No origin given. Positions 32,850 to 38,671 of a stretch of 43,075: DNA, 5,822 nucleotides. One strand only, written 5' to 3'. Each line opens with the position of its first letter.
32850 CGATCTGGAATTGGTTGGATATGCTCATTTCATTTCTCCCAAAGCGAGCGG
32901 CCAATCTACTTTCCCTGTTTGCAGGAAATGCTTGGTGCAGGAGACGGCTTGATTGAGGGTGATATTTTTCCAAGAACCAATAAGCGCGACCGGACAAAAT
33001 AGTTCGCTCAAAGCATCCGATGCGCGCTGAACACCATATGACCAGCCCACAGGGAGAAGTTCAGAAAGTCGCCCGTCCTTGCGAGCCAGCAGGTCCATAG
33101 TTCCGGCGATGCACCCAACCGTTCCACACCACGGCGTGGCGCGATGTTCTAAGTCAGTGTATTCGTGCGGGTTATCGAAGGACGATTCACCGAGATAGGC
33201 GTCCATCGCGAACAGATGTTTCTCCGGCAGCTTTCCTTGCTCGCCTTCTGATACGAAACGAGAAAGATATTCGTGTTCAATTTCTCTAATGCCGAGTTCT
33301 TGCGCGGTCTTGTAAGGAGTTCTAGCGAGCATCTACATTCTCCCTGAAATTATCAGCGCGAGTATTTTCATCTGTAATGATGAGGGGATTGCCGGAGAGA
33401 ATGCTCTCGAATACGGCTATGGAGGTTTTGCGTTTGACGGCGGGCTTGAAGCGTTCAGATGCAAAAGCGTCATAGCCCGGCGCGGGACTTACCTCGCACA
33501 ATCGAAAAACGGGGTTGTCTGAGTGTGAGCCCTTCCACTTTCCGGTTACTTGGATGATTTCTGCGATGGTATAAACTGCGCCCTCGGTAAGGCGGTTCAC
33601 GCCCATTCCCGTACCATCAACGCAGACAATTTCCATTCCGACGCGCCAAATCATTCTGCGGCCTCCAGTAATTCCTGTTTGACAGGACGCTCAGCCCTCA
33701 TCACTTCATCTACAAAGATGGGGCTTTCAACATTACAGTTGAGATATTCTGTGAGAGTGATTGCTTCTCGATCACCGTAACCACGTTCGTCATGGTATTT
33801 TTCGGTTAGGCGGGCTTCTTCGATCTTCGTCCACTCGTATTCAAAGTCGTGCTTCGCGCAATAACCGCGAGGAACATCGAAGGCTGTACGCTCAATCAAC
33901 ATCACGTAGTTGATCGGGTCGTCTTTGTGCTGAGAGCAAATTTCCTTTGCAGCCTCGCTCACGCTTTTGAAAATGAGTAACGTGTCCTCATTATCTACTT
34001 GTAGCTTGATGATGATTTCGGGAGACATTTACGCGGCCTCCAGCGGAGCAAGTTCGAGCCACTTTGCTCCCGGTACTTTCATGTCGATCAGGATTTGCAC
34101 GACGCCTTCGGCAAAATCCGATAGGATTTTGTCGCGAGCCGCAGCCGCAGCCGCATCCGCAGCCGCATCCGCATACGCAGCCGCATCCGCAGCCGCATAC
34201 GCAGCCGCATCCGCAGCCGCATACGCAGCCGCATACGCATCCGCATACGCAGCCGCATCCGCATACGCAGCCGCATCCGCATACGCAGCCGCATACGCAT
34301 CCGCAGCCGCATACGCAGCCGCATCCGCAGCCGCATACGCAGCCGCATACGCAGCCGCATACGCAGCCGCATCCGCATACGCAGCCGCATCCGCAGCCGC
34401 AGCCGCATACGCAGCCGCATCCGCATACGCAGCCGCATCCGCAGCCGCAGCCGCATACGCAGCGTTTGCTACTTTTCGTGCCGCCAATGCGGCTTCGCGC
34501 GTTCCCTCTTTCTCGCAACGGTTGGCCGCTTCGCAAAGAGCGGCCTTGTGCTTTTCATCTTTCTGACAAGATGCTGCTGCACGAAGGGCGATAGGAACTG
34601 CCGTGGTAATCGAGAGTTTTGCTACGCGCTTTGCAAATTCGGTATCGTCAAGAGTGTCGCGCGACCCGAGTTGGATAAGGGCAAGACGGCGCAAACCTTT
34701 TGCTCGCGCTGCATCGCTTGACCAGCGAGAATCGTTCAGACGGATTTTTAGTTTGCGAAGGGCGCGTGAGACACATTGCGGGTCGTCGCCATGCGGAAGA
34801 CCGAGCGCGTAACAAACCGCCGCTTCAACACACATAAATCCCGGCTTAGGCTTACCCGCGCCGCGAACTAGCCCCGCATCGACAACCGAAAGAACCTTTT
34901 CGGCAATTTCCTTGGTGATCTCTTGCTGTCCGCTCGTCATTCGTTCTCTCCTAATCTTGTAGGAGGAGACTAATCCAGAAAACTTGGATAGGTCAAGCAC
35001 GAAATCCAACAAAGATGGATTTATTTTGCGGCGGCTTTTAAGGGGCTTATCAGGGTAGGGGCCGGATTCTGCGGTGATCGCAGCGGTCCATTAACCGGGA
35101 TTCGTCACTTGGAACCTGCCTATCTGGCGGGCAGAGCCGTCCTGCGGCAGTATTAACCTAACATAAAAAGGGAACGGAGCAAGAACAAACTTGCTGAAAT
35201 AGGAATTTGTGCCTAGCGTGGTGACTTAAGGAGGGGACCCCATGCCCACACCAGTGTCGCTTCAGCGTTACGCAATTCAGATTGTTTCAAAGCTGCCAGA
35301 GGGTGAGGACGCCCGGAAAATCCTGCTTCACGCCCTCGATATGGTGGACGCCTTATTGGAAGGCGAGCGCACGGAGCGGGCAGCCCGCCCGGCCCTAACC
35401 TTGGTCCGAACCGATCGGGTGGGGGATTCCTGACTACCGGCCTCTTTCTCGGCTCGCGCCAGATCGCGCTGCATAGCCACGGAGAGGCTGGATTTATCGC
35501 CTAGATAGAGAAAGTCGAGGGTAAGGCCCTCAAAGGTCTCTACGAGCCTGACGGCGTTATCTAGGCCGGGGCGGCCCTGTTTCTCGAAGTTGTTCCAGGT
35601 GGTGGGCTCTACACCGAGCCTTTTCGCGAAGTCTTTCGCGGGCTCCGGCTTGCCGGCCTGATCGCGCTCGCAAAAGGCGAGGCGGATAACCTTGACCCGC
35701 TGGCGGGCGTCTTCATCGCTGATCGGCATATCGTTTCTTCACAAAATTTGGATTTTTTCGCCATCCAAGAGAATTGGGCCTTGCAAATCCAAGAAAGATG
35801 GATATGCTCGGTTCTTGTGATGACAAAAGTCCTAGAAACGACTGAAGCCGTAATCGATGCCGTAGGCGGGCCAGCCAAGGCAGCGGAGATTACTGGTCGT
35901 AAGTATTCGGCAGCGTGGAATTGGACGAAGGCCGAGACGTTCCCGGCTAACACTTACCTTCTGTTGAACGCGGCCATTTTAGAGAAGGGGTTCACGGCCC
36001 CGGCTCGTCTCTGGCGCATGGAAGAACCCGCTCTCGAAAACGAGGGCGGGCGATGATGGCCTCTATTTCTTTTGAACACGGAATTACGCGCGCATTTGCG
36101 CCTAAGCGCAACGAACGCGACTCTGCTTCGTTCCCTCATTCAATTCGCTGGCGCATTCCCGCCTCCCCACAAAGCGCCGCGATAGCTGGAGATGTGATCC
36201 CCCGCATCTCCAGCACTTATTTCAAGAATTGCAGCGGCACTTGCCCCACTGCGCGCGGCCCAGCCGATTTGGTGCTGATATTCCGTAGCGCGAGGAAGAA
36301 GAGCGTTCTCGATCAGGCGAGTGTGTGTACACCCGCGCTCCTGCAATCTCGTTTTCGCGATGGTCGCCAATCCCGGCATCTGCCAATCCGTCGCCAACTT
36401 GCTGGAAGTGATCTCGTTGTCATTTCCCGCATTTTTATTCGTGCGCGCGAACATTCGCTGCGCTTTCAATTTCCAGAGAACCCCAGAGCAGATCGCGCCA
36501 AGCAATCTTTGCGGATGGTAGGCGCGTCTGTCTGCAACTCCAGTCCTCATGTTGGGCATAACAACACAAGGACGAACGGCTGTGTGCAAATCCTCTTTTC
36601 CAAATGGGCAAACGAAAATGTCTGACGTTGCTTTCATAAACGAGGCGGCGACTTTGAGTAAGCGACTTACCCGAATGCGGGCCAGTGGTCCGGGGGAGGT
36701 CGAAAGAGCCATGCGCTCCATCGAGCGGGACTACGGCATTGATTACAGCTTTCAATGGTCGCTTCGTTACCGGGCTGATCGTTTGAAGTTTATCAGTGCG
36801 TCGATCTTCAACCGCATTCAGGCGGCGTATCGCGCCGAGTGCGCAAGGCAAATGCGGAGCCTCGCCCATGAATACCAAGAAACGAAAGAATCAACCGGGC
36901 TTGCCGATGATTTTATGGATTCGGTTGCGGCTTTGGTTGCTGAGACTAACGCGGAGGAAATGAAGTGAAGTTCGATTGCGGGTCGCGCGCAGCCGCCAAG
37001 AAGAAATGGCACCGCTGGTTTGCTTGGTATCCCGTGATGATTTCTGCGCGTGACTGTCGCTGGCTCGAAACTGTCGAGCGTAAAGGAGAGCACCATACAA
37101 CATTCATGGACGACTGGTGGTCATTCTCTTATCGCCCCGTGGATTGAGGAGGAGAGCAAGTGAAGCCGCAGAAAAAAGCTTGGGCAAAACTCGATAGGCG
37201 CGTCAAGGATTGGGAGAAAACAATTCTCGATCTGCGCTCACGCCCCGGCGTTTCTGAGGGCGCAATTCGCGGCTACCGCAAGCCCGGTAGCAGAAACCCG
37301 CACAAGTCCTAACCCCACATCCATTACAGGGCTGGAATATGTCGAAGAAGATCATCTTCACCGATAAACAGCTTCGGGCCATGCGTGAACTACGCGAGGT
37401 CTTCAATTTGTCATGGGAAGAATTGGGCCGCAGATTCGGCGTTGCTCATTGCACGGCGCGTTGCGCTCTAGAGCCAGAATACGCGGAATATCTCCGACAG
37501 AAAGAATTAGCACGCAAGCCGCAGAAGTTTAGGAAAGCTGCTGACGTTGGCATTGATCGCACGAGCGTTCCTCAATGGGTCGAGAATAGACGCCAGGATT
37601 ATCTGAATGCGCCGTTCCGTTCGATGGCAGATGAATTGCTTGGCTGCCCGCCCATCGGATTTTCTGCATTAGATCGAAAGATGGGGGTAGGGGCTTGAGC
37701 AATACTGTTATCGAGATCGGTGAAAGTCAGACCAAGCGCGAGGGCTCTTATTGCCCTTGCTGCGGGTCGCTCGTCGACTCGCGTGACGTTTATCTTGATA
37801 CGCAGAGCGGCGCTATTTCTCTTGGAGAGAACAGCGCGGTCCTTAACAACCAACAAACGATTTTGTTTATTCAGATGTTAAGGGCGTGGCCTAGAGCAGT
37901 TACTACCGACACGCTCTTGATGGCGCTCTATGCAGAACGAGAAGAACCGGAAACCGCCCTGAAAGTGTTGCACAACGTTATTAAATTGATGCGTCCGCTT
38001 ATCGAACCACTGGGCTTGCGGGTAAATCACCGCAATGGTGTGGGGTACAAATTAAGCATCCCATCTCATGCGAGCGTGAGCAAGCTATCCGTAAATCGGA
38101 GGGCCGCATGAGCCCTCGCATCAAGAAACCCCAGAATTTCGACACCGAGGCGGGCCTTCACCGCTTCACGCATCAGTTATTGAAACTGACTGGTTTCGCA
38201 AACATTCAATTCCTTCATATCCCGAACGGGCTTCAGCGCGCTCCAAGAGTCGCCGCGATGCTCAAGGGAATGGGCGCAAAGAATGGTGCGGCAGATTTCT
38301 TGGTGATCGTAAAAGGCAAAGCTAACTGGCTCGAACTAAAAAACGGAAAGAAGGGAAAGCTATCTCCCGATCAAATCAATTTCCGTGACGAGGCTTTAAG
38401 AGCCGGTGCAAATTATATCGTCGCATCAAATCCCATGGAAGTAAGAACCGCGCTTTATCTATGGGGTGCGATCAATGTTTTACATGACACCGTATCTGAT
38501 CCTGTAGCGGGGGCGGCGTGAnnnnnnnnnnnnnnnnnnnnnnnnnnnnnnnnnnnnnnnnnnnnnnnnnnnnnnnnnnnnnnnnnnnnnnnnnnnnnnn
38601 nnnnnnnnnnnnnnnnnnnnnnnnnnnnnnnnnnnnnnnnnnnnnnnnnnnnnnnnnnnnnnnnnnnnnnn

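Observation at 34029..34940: First leftward early gene encodes a 109-residue array made only of Ala, Tyr and Asp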

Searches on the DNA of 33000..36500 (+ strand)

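Call 6: search_dna_similar(query=window:33000-36500:+, collection=phages, mode=distant)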
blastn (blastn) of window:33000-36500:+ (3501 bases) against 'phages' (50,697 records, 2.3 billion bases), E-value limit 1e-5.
No match.

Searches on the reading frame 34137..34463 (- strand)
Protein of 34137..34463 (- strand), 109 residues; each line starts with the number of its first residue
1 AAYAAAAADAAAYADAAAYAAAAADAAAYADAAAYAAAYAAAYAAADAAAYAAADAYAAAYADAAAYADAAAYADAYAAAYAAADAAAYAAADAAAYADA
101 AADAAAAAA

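Call 85: find_homologous_proteins(query=window:34137-34463:-, max_evalue=0.001)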
Query seq(109 aa): 8000 candidates shared short words with the query, none scored E <= 0.001.
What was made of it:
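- Tried and rejected: A protein search with the array alone returned nothing, because low-complexity filtering removed it (call 85).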

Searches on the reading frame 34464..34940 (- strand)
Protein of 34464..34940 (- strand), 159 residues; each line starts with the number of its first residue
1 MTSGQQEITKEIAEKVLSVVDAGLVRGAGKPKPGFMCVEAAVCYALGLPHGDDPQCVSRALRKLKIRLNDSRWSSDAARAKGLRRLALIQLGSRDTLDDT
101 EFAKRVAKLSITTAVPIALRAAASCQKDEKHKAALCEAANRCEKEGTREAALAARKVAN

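Call 45: search_dna_similar(query=window:34464-34940:-, collection=phages, mode=protein, max_rows=40)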
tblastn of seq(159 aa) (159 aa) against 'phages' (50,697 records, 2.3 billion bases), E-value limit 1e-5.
Records with a match: 2; places in all: 2; records where one place covers at least 80% of the query: 0.
Best place of each record, by identity: <60% 2.
By first word of the organism name: Caulobacter 2.
By host as written in the record: Caulobacter crescentus CB15 2.
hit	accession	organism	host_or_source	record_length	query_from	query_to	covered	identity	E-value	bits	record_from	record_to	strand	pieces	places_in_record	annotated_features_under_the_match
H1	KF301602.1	Caulobacter phage Cr30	Caulobacter crescentus CB15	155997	5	115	70%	56.8%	1e-29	118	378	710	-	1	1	hypothetical protein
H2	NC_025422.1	Caulobacter phage Cr30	Caulobacter crescentus CB15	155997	5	115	70%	56.8%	1e-29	118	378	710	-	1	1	hypothetical protein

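Call 46: get_annotated_region(hit=H2, flank=4000)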
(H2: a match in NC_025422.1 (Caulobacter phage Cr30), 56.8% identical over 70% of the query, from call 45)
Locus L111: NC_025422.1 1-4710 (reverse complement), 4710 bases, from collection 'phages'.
description: Caulobacter phage Cr30, complete genome.
organism: Caulobacter phage Cr30 (NCBI taxid 1357714)
taxonomy: Viruses; Duplodnaviria; Heunggongvirae; Uroviricota; Caudoviricetes
host: Caulobacter crescentus CB15; source: pond water; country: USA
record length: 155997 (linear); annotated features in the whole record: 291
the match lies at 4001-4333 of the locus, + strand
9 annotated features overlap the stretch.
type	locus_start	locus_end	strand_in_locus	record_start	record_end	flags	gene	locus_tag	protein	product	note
CDS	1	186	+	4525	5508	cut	-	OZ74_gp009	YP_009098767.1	glycosyltransferase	-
CDS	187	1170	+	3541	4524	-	-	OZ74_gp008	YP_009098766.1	D,D-heptose 7-phosphate kinase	-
CDS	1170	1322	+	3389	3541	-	-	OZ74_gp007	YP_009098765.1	hypothetical protein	-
CDS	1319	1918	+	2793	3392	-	-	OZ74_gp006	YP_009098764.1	phosphoheptose isomerase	-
CDS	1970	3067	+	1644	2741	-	-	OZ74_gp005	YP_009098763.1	hypothetical protein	-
CDS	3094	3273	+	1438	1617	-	-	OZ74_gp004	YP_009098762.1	hypothetical protein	-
CDS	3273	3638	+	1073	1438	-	-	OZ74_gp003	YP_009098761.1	hypothetical protein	-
CDS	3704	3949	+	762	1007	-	-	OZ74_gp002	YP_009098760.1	hypothetical protein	-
CDS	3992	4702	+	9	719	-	-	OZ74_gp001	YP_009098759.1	hypothetical protein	-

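Call 53: search_protein_representatives(alignment_id=A3)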
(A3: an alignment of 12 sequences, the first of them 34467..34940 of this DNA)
Query: 12 sequences, 154 profile positions. Proteins with E-value up to 0.001 (for the whole library): 1757; up to 1e-10: 1412; up to 1e-30: 718. The best 150 are listed.
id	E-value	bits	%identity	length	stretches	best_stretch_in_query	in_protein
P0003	8.3e-79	279.2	-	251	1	2-154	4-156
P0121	1.9e-73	261.7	-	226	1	2-154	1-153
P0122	3.4e-68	244.7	-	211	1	2-153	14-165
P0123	1.2e-67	242.9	-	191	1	2-143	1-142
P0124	3.4e-67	241.5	-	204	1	2-147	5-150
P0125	2.2e-66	238.8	-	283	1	2-154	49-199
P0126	1.0e-65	236.7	-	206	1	2-153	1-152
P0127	2.1e-65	235.7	-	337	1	2-148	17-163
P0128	2.1e-64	232.4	-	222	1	3-154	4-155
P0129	4.0e-64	231.5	-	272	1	2-153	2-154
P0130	3.1e-63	228.6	-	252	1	2-143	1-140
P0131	1.2e-62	226.7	-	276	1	3-154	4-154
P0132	2.7e-62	225.5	-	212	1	2-153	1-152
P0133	2.5e-61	222.4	-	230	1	2-152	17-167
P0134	3.8e-61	221.8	-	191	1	4-151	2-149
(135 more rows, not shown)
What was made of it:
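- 34029..34940 (-): Complete gene, 303 aa plus stop. It is a member of a large unnamed phage protein family (Cr30 gp001-like). 1,757 clusters at 50% identity with E<=1e-3 (call 53).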

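Call 57: search_protein_families(library=pfam, alignment_id=A4, max_evalue=0.01)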
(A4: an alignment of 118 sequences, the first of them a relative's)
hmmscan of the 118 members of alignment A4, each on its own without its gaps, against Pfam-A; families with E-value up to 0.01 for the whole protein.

A. member 1, P0121 (226 aa): 0 families

B. families by the number of members that match (of 118 scanned): 4 families
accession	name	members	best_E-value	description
PF21422.2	NP_C_Orthomyx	1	0.00046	Orthomyxovirus nucleoprotein, C-terminal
PF09954.14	DUF2188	1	0.0031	Uncharacterized protein conserved in bacteria (DUF2188)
PF07996.16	T4SS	1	0.0048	Type IV secretion system proteins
PF06495.16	Transformer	1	0.0084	Fruit fly transformer protein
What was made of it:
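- Tried and rejected: Pfam on 118 diverse family members gave nothing consistent (call 57).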

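Call 58: search_solved_structures(query=A3, max_evalue=10)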
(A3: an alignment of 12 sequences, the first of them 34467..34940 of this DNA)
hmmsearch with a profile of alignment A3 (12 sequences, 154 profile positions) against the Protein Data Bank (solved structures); distinct sequences matched with E-value up to 10: 2.
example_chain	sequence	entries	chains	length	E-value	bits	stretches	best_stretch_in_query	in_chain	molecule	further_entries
2daw_A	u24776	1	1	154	0.8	12.9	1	15-40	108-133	RWD domain containing protein 2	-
4iuw_A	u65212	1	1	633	0.8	12.9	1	48-87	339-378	Neutral endopeptidase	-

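Call 69: search_protein_families(library=pfam, proteins=[window:34467-34940:-], max_evalue=1)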
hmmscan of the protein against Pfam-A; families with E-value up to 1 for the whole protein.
window:34467-34940:- (158 aa): 0 families

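Call 79: search_dna_similar(query=window:34464-34940:-, collection=plasmids, mode=protein, max_rows=30)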
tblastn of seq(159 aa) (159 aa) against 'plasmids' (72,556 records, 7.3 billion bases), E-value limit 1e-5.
No match.
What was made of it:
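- Tried and rejected: blastn of the region against cultured phages gave no match (call 6). tblastn against plasmids gave no match (call 79).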

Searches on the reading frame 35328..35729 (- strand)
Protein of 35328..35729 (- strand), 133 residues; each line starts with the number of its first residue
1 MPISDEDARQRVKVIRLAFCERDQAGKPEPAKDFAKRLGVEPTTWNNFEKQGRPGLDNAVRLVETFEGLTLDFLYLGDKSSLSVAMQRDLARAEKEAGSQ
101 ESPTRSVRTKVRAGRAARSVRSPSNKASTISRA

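Call 19: search_protein_families(library=pfam, proteins=[window:35328-35729:-], max_evalue=0.01)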
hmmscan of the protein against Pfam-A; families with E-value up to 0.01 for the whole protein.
window:35328-35729:- (133 aa): 0 families
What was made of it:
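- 35328..35729 (-): 133-aa HTH protein, the candidate repressor that would act on the palindromes. No Pfam hit (call 19).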

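Call 20: search_protein_families(library=phrogs, proteins=[window:35328-35729:-], max_evalue=0.001)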
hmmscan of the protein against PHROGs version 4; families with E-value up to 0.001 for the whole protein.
window:35328-35729:- (133 aa): 1 family
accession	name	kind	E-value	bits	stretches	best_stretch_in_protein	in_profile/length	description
phrog_8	-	transcription regulation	0.00081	19.9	1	32-81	174-222/346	transcriptional regulator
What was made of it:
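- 35328..35729 (-): Weak PHROG match to a transcriptional regulator (phrog_8, E = 8e-4, call 20).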

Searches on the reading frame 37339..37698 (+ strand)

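Call 69: search_protein_families(library=pfam, proteins=[window:37339-37698:+], max_evalue=1)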
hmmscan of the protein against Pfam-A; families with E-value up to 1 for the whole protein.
window:37339-37698:+ (119 aa): 2 families
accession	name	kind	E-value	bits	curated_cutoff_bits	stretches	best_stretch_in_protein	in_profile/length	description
PF07998.17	Peptidase_M54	-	0.13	12.6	24.4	1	20-47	144-171/194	Peptidase family M54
PF01381.28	HTH_3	-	0.19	12.2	23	0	15-35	1-21/55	Helix-turn-helix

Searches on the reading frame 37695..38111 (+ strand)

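Call 69: search_protein_families(library=pfam, proteins=[window:37695-38111:+], max_evalue=1)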
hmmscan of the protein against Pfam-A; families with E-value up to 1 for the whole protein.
window:37695-38111:+ (138 aa): 2 families
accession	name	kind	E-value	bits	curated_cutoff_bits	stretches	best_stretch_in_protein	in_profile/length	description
PF00486.34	Trans_reg_C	-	0.073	13.6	26.2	1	52-120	8-77/77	Transcriptional regulatory protein, C terminal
PF07831.19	PYNP_C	-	0.1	12.7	27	1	68-97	43-73/75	Pyrimidine nucleoside phosphorylase C-terminal domain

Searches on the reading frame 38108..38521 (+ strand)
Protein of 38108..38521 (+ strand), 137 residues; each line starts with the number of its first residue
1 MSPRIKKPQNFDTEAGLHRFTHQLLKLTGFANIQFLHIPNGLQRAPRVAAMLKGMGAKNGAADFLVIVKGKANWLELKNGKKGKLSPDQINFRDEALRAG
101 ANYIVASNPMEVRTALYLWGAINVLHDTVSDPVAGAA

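Call 69: search_protein_families(library=pfam, proteins=[window:38108-38521:+], max_evalue=1)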
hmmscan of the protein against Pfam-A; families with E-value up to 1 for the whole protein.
window:38108-38521:+ (137 aa): 1 family
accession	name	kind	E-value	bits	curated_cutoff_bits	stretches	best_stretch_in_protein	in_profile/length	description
PF13698.11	DUF4156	-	0.052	14.4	28.9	1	71-114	31-75/90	Domain of unknown function (DUF4156)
